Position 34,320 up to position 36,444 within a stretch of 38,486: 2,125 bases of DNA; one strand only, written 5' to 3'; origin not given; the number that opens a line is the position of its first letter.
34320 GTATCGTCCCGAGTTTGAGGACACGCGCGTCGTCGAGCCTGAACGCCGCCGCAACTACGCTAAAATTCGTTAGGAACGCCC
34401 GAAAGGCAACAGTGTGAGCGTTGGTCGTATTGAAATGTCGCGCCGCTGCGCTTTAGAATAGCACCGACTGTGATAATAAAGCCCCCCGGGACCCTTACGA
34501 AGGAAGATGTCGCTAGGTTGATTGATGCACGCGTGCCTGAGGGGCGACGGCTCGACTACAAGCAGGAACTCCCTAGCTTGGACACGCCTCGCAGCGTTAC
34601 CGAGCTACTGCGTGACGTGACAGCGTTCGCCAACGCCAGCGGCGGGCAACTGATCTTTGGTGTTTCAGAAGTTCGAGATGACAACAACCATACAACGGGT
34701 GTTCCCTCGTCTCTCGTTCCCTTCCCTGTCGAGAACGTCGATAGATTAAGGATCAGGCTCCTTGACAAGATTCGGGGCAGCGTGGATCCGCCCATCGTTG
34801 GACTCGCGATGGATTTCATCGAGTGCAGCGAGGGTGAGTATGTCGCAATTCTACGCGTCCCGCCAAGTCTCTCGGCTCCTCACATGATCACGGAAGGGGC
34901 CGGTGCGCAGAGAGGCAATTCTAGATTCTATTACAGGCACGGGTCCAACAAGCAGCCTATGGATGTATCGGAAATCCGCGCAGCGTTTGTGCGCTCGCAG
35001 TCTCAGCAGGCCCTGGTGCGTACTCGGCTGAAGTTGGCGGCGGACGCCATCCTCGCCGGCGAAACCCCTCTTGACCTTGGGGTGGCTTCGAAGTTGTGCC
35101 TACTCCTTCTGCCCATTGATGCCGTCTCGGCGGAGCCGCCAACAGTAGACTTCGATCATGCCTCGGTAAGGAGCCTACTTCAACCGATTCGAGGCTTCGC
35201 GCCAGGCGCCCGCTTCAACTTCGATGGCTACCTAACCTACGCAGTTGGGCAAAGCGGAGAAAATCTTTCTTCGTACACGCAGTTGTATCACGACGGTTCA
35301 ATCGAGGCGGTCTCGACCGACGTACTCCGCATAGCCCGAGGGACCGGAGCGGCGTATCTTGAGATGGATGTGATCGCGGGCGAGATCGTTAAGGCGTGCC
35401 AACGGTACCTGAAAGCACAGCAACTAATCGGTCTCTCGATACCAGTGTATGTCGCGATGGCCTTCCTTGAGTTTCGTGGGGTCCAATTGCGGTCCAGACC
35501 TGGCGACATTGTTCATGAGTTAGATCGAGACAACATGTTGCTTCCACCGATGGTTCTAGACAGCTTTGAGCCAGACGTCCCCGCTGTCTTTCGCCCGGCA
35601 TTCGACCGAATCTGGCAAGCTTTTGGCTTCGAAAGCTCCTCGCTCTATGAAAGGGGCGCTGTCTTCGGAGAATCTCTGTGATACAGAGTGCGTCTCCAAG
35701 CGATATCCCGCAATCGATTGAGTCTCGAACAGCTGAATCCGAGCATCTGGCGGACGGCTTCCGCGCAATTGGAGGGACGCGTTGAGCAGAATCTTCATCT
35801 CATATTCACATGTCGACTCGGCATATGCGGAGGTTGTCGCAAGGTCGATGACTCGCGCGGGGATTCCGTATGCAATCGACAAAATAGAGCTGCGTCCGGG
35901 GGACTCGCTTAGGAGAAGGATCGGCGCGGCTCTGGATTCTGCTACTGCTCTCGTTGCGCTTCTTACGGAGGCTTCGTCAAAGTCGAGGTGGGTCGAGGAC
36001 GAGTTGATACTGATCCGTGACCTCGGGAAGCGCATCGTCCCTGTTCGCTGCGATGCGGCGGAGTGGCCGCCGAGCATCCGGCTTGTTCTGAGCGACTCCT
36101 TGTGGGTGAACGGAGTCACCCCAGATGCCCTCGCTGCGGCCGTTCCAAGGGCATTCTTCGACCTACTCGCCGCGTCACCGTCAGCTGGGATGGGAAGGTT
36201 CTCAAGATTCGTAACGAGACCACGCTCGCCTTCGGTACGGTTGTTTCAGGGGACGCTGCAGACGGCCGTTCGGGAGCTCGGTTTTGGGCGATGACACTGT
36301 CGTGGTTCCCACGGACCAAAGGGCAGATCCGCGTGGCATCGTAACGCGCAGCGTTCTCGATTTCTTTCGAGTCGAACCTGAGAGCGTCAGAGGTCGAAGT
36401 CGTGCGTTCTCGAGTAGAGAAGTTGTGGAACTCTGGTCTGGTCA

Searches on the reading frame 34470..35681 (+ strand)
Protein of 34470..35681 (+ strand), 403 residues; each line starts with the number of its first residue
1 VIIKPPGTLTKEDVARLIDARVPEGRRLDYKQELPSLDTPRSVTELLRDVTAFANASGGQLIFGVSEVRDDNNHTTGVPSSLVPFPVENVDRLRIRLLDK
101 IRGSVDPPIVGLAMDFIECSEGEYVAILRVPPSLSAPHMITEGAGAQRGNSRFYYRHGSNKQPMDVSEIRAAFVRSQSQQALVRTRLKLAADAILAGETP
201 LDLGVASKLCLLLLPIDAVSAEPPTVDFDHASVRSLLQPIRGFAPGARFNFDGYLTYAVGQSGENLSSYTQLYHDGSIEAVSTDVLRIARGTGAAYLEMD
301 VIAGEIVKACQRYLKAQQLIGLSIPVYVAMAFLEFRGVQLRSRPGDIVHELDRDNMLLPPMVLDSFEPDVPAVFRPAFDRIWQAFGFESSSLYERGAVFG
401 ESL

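Call 3: search_protein_families(library=pfam, proteins=[window:34470-35681:+], max_evalue=1)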
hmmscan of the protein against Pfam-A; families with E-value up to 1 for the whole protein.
window:34470-35681:+ (403 aa): 1 family
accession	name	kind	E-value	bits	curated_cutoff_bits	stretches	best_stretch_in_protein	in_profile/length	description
PF04326.19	SLFN_AlbA_2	-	2.6e-15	57.4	25.3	1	24-165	1-118/118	Schlafen, AlbA_2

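Call 4: search_protein_families(library=padloc, proteins=[window:34470-35681:+], max_evalue=1)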
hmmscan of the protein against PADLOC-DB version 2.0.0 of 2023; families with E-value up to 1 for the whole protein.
window:34470-35681:+ (403 aa): 1 family
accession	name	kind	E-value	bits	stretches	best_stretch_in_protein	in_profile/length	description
PDLC05032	PDC-S50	-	0.002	15.3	1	11-67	6-59/387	-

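Call 5: search_protein_families(library=ncbifam, proteins=[window:34470-35681:+], max_evalue=1)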
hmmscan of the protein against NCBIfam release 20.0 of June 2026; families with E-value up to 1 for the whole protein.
window:34470-35681:+ (403 aa): 0 families

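Call 20: find_homologous_proteins(query=window:34470-35681:+, max_evalue=0.001)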
Query window:34470-35681:+ (403 aa): 42 proteins with E <= 0.001 among 8000 candidates.
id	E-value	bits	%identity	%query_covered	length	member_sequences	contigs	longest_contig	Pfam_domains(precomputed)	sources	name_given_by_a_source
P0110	3.2e-239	812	100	91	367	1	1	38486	PF04326.20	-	-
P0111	5.7e-81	291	41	98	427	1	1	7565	PF04326.20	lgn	-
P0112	4.6e-61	225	36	98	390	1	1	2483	PF04326.20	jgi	jgi:hypothetical protein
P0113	7.6e-56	208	34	97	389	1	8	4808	PF04326.20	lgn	-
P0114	4.3e-55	206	34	99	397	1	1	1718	PF04326.20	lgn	-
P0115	4.4e-54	202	36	98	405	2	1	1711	PF04326.20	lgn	-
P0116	2.0e-53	200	34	98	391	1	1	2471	PF04326.20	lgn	-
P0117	4.3e-53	199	34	98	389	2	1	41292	PF04326.20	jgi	jgi:hypothetical protein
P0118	5.6e-53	199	31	96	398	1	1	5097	PF04326.20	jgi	jgi:hypothetical protein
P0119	6.2e-53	198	34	98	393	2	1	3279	PF04326.20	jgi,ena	-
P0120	3.9e-50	189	34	98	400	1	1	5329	PF04326.20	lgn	-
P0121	3.0e-49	186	35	100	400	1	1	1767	PF04326.20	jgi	jgi:Putative DNA-binding domain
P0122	5.1e-47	179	31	96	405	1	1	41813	PF04326.20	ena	-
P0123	6.2e-47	179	32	98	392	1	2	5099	PF04326.20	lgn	-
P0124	7.7e-46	175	33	98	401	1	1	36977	PF04326.20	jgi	-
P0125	3.6e-45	173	33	100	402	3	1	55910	PF04326.20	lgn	-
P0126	5.7e-44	169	32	99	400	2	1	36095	PF04326.20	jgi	-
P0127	2.3e-43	167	34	98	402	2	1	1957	PF04326.20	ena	-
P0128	9.6e-43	165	33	97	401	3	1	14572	PF04326.20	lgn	-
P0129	1.8e-42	164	32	98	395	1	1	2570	PF04326.20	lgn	-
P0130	3.1e-42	163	31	97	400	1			PF04326.20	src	-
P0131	3.7e-42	163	33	83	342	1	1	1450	PF04326.20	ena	-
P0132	8.1e-42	162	31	98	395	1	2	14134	PF04326.20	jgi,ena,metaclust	metaclust:\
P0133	8.5e-42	162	31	98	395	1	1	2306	PF04326.20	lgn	-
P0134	9.7e-42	162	31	99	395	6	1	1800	PF04326.20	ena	-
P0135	6.8e-41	159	31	97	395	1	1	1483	PF04326.20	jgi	jgi:hypothetical protein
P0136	1.3e-40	158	31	98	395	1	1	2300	PF04326.20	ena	-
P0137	1.7e-40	158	30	98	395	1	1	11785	PF04326.20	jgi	jgi:Putative DNA-binding domain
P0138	9.7e-40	155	30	98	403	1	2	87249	PF04326.20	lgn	-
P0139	4.6e-39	153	30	98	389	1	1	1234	PF04326.20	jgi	-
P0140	4.7e-39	153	30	97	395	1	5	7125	PF04326.20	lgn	-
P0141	6.9e-38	149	30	96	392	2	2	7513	PF04326.20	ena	-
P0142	8.5e-38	149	28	95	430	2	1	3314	PF04326.20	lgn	-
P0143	5.3e-37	146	40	63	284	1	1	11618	PF04326.20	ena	-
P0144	1.7e-35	141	38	70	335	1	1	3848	PF04326.20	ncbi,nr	ncbi:MAG TPA: ATP-binding protein, partial [Candidatus Acidoferrum sp.]|nr:ATP-binding protein [Cand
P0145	4.0e-35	140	30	95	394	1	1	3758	PF04326.20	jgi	jgi:hypothetical protein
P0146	2.1e-33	134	27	95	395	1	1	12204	PF04326.20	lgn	-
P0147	7.5e-33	132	28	97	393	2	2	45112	PF04326.20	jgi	jgi:hypothetical protein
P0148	1.9e-28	118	33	71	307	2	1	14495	PF04326.20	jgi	jgi:hypothetical protein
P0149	1.2e-18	86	28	83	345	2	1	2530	PF04326.20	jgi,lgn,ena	-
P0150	2.7e-15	75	27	94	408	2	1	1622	PF04326.20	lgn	-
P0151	5.3e-4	37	29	43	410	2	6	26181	PF04326.20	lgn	-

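Call 21: find_encoding_contigs(protein=P0111, flank=8000, max_places=3)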
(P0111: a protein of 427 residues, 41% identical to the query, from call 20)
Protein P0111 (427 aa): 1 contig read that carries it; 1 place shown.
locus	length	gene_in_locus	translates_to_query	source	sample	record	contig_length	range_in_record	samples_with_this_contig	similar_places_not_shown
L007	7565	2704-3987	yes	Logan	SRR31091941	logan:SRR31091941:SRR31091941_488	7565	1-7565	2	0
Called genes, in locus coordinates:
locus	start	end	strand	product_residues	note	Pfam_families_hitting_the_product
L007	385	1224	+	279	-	-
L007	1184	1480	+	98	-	-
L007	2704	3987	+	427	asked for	PF04326:SLFN_AlbA_2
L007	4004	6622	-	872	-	PF00270:DEAD, PF04851:ResIII (weak), PF13307:Helicase_C_2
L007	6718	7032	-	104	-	-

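Call 22: find_encoding_contigs(protein=P0117, flank=6000, max_places=3)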
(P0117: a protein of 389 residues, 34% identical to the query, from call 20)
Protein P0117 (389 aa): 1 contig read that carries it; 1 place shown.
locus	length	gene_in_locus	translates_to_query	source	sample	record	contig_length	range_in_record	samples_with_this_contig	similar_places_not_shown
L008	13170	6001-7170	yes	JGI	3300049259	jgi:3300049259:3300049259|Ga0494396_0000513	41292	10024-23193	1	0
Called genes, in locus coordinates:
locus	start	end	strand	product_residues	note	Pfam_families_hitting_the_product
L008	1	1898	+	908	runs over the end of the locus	PF06048:DUF927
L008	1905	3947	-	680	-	-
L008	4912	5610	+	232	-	PF00142:Fer4_NifH (weak), PF01656:CbiA, PF02374:ArsA_ATPase (faint), PF06564:CBP_BcsQ (faint), PF07015:VirC1, PF09140:MipZ (weak), PF10609:ParA, PF13614:AAA_31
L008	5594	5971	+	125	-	-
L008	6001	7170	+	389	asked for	PF04326:SLFN_AlbA_2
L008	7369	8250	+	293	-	-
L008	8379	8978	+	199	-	PF07505:DUF5131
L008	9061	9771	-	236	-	PF28273:PP_RS20740 (faint)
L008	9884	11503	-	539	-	PF13589:HATPase_c_3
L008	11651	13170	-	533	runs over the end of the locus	PF04055:Radical_SAM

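Call 23: find_encoding_contigs(protein=P0125, flank=6000, max_places=3)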
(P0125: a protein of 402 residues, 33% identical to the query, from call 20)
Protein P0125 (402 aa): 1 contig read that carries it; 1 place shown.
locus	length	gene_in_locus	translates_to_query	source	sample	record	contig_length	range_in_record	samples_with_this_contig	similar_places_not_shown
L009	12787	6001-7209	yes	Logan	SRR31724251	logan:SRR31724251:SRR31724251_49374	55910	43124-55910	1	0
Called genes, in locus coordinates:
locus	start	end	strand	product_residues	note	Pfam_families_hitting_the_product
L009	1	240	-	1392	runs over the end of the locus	PF08238:Sel1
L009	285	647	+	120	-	-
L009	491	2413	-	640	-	-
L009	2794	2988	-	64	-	-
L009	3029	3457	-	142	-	-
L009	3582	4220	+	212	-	PF02371:Transposase_20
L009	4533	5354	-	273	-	-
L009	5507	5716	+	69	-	-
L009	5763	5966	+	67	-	-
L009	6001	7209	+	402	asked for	PF04326:SLFN_AlbA_2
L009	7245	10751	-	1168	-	-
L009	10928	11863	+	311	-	-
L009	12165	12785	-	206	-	?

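Call 50: find_related_loci(query=A6, collection=metagenome_contigs, flank=8000)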
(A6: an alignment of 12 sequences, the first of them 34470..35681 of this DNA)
Query A6 (403 aa) in metagenome_contigs; peptide patterns used: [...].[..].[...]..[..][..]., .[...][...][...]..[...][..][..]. (x = any residue, [..] = any of these).
600 stretches matched a pattern (row limit reached: there are more); 560 encode a relative of the query (tblastn E <= 1e-3); the best 80 are kept; 80 distinct loci.
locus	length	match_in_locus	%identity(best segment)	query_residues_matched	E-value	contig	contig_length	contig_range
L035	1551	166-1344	34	1-401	2e-69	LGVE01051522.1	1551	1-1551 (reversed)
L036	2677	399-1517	36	8-394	4e-67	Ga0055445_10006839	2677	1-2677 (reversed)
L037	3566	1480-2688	33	1-400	7e-65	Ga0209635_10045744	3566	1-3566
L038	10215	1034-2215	34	1-401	7e-64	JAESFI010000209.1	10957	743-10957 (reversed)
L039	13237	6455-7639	31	1-393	1e-63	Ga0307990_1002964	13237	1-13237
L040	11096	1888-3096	32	1-400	4e-63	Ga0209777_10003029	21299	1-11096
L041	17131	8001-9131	32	2-394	2e-62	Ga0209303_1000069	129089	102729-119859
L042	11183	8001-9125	33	4-395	1e-62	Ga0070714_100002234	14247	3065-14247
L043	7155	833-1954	34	4-394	1e-62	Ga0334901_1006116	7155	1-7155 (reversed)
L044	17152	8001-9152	34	1-393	5e-62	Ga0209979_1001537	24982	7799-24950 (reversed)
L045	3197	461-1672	33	1-400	8e-62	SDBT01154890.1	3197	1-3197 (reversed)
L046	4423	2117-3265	34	8-400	5e-61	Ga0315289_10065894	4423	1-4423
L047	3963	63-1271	30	1-403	6e-61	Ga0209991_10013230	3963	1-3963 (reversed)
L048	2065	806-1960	33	1-395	4e-62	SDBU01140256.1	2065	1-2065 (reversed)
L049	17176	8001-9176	35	1-399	2e-60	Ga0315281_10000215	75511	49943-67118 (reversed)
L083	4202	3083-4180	35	11-393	2e-57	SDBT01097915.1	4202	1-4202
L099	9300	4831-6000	30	1-394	2e-55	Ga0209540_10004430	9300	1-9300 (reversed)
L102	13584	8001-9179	32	1-396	2e-55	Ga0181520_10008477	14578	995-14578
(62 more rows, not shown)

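Call 56: search_protein_families(library=pfam, proteins=[L102:3875-5650:+, L102:5640-6962:+, L102:9216-12305:+, L102:6955-7980:+, L083:171-1493:+, L041:5585-7852:+, L099:4214-4834:+], max_evalue=0.001)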
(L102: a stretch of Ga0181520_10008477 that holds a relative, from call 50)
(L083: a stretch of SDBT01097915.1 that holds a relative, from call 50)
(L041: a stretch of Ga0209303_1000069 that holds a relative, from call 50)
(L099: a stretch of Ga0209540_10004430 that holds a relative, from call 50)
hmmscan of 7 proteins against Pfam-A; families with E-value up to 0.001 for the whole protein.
L102:3875-5650:+ (592 aa): 3 families
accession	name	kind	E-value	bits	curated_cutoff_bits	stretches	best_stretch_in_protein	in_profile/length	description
PF02384.22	N6_Mtase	-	1.9e-80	270.9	20.4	1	222-549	4-307/311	N-6 DNA Methylase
PF12161.14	HsdM_N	-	1.1e-21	78.3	24.5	1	69-190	3-110/135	HsdM N-terminal domain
PF05175.20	MTS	-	8.8e-05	22.6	23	1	255-370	22-134/170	Methyltransferase small domain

L102:5640-6962:+ (440 aa): 1 family
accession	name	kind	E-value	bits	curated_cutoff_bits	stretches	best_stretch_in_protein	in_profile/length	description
PF01420.25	Methylase_S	-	2.6e-11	44.4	22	1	40-194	29-167/168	Type I restriction modification DNA specificity domain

L102:9216-12305:+ (1030 aa): 5 families
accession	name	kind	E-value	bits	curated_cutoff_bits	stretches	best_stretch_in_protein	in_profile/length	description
PF11867.13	T1RH-like_C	-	2e-85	287.5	26.8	1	694-1024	3-328/329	Type I restriction enzyme HindI endonuclease subunit-like, C-terminal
PF18766.7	SWI2_SNF2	-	2.4e-65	220.7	26.7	1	279-507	1-215/221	SWI2/SNF2 ATPase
PF04313.20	HSDR_N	-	5e-33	115.1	25.1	1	8-193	3-184/198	Type I restriction enzyme R protein N terminus (HSDR_N)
PF22679.2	T1R_D3-like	-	6.4e-21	75.8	27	1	607-675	86-156/158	Type I restriction enzyme subunit R domain 3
PF04851.21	ResIII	-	8.6e-17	62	22.5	1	290-448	10-163/164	Type III restriction enzyme, res subunit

L102:6955-7980:+ (341 aa): 1 family
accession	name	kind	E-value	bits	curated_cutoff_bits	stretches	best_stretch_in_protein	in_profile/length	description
PF13676.11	TIR_2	-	2e-13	51.3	28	1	134-231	2-104/122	TIR domain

L083:171-1493:+ (441 aa): 3 families
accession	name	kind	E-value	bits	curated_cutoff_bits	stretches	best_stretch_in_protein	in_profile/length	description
PF01875.22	Memo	-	9.1e-81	271.4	27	1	11-270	2-268/269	Memo-like protein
PF01871.22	AMMECR1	-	7.4e-49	165.9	25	1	279-439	1-167/168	AMMECR1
PF02900.23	LigB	-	4.7e-08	32.9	26.3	1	79-216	62-208/269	Catalytic LigB subunit of aromatic ring-opening dioxygenase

L041:5585-7852:+ (756 aa): 15 families
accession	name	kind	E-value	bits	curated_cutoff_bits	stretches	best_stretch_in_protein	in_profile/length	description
PF12002.13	MgsA_C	-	1.2e-64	217.7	27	1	286-448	1-165/167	MgsA AAA+ ATPase C terminal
PF16193.11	AAA_assoc_2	-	8.2e-30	103.3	34.3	1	205-285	2-81/81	AAA C-terminal domain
PF00004.35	AAA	-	4e-18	66.6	21.2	1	70-176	1-122/131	ATPase family associated with various cellular activities (AAA)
PF05496.18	RuvB_N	-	2.5e-14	53.8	27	1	37-156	1-117/159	Holliday junction DNA helicase RuvB P-loop domain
PF13173.12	AAA_14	-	1.6e-07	31.9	27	1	70-186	5-126/129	AAA domain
PF07728.20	AAA_5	-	3.9e-07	30.6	22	1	70-158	2-100/139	AAA domain (dynein-related subfamily)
PF13401.12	AAA_22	-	7.5e-07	30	27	1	69-142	7-84/130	AAA domain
PF00158.32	Sigma54_activat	-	8.5e-06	26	20.2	1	68-162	23-131/168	Sigma-54 interaction domain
PF01078.27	Mg_chelatase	-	1.1e-05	25.4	20.3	0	69-92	24-51/207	Magnesium chelatase, subunit ChlI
PF07724.20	AAA_2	-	0.00024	21.6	27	1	66-153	2-104/166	AAA domain (Cdc48 subfamily)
PF20720.3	nSTAND3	-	0.00028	21.1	27.2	1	69-131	19-72/155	Novel STAND NTPase 3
PF01695.23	IstB_IS21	-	0.00028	20.9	24.1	1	67-127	92-150/238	IstB-like ATP binding protein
PF14532.12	Sigma54_activ_2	-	0.0005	20.8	25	0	70-151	24-96/138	Sigma-54 interaction domain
PF13245.12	AAA_19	-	0.00065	20.3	25.1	0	68-92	12-36/134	AAA domain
PF13191.12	AAA_16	-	0.00092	20.2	32.6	0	57-100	14-60/167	AAA ATPase domain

L099:4214-4834:+ (206 aa): 0 families

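Call 84: search_protein_families(library=phrogs, proteins=[window:34470-35681:+], max_evalue=0.01)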
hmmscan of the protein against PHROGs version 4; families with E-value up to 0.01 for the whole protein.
window:34470-35681:+ (403 aa): 2 families
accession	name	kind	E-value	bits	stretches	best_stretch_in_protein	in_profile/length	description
phrog_12156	-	DNA, RNA and nucleotide metabolism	4.8e-07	29.8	1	40-176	31-151/485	DNA helicase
phrog_30614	-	unknown function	0.0022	19.4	1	286-316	23-53/57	-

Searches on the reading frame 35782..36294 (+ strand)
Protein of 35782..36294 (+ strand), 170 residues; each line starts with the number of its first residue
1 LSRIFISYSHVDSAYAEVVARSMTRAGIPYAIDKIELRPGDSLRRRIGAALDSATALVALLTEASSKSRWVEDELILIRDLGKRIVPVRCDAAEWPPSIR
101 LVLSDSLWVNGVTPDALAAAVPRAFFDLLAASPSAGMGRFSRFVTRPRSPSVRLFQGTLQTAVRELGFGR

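Call 3: search_protein_families(library=pfam, proteins=[window:35782-36294:+], max_evalue=1)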
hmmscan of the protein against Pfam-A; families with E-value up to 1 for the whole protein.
window:35782-36294:+ (170 aa): 2 families
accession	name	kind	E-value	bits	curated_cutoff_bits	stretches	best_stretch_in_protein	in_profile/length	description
PF13676.11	TIR_2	-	3.3e-20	73.2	28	1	4-110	1-107/122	TIR domain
PF08937.16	ThsB_TIR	-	3.6e-05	24.5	21.2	1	5-93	1-98/100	Thoeris protein ThsB, TIR-like domain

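Call 4: search_protein_families(library=padloc, proteins=[window:35782-36294:+], max_evalue=1)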
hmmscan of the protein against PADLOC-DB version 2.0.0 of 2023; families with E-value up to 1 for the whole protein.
window:35782-36294:+ (170 aa): 16 families
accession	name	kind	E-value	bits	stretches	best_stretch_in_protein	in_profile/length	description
PDLC02012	SAVED5--SAVED_TIR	-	2.9e-14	51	1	3-75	15-88/404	-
PDLC05062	PDC-S66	-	1.2e-07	29.5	1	4-75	151-223/282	-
PDLC03957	bSEFIR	-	3.8e-05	21.7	1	3-54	40-94/412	-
PDLC00436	ThsB1|ThsB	-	6.6e-05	20.5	1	3-75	37-113/183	TIR-like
PDLC02421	Aga_TIR-PNTD1-PNTD2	-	0.00029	18.1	1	3-96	5-106/430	Class I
PDLC02962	RT-TIR_XII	-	0.00034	17.6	1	16-76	361-421/478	single gene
PDLC00728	Effector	-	0.00055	17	1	3-71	11-80/432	TIR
PDLC00419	ThsB1|ThsB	-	0.0016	16.2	1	3-74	29-104/165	TIR-like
PDLC00426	ThsB1|ThsB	-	0.0029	15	1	47-88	290-331/352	TIR-like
PDLC02400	Aga_TIR-PNTD1-PNTD2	-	0.0029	14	1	20-85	206-272/639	Class I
PDLC02416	Aga_REase-TIR-PNTD1-PNTD2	-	0.0048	13.6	1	4-93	158-249/572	Class I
PDLC00418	ThsB1|ThsB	-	0.013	13.4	1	4-88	7-98/155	TIR-like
PDLC00727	Effector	-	0.016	11.7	1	4-63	176-236/590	TIR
PDLC00417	ThsB1|ThsB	-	0.018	12.6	1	5-75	170-241/303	TIR-like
PDLC02403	Aga_TIR-PNTD1-PNTD2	-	0.02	12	1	4-95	5-104/443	Class I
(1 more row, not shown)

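Call 5: search_protein_families(library=ncbifam, proteins=[window:35782-36294:+], max_evalue=1)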
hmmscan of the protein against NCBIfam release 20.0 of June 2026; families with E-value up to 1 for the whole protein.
window:35782-36294:+ (170 aa): 2 families
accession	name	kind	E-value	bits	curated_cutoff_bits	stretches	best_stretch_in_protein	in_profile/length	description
NF042941.1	Retron_TIR_antiphage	equivalog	2.4e-06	26.6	600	1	4-75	342-414/464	TIR domain-containing anti-phage reverse transcriptase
NF058526.1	Thoeris_type3_ThcB4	equivalog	6.5e-05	21.9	220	1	3-75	129-202/375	Thoeris type III anti-phage system protein ThcB4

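Call 84: search_protein_families(library=phrogs, proteins=[window:35782-36294:+], max_evalue=0.01)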
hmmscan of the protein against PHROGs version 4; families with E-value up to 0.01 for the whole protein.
window:35782-36294:+ (170 aa): 3 families
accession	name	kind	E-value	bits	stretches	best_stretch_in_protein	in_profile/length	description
phrog_15646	-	unknown function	2.6e-05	24.9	1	4-75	162-234/293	-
phrog_9211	-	unknown function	0.0023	18.3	1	4-75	135-207/268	-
phrog_6988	-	unknown function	0.0038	18.1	0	41-120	53-131/135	-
